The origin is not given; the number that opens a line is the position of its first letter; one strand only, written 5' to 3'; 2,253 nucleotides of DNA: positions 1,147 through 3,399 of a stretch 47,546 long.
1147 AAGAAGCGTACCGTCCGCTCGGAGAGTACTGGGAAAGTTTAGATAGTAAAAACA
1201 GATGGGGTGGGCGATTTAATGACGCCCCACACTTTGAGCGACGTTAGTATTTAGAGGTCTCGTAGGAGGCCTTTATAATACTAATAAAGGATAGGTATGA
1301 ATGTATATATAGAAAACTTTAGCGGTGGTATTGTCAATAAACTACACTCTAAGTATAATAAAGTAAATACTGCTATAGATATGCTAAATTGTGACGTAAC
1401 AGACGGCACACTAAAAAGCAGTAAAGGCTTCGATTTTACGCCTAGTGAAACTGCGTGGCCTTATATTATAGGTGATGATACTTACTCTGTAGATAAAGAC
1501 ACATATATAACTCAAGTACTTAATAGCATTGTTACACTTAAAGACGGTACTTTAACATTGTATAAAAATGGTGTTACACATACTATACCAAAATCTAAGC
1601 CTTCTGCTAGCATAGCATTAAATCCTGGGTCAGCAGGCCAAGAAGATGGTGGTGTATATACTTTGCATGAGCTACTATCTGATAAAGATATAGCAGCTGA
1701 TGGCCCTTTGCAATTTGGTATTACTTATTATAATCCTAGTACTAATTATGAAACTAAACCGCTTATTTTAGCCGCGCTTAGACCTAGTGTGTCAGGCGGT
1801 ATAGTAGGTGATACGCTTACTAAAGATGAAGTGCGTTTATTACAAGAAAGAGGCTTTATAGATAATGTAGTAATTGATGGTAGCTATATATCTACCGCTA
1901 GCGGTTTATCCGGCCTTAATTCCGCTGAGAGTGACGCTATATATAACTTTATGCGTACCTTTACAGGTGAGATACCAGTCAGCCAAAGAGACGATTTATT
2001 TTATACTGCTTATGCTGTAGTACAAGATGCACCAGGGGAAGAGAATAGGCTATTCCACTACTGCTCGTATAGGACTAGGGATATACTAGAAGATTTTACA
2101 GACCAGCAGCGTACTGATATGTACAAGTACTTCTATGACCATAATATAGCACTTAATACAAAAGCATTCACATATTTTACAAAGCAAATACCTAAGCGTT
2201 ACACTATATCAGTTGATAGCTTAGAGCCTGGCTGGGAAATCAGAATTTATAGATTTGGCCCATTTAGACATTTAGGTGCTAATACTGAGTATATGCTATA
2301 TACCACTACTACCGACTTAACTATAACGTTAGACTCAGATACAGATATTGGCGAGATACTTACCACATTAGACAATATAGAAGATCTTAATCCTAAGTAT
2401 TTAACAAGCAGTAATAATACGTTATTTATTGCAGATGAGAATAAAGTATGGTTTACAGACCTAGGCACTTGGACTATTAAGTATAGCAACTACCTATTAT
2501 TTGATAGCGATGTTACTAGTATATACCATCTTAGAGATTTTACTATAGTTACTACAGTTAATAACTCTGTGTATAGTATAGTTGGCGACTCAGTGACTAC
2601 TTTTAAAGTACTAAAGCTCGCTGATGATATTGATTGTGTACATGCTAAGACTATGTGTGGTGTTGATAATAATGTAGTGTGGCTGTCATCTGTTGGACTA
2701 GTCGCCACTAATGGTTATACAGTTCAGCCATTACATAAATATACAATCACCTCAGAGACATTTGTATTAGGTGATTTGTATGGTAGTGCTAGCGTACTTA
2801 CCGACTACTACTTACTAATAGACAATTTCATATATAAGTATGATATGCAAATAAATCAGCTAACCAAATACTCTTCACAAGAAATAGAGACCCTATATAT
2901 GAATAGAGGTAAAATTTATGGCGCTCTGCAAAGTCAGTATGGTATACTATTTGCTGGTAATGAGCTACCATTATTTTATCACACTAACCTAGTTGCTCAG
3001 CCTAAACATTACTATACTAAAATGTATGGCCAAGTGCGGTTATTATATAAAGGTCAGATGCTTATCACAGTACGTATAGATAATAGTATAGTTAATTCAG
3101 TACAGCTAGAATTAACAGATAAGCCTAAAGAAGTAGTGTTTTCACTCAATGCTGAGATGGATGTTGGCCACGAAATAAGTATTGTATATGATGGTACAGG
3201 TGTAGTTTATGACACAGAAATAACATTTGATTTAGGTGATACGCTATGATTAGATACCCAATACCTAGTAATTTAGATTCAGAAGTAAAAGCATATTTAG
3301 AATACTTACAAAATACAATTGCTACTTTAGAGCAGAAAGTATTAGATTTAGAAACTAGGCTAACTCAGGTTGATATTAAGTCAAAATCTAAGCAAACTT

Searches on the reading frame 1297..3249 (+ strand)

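Call 35: search_protein_families(library=phrogs, proteins=[window:1297-3249:+])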
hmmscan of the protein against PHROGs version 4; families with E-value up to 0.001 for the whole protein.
window:1297-3249:+ (650 aa): 1 family
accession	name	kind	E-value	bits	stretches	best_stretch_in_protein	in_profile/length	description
phrog_511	-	head and packaging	3.4e-12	46.5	1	329-639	524-848/862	internal virion protein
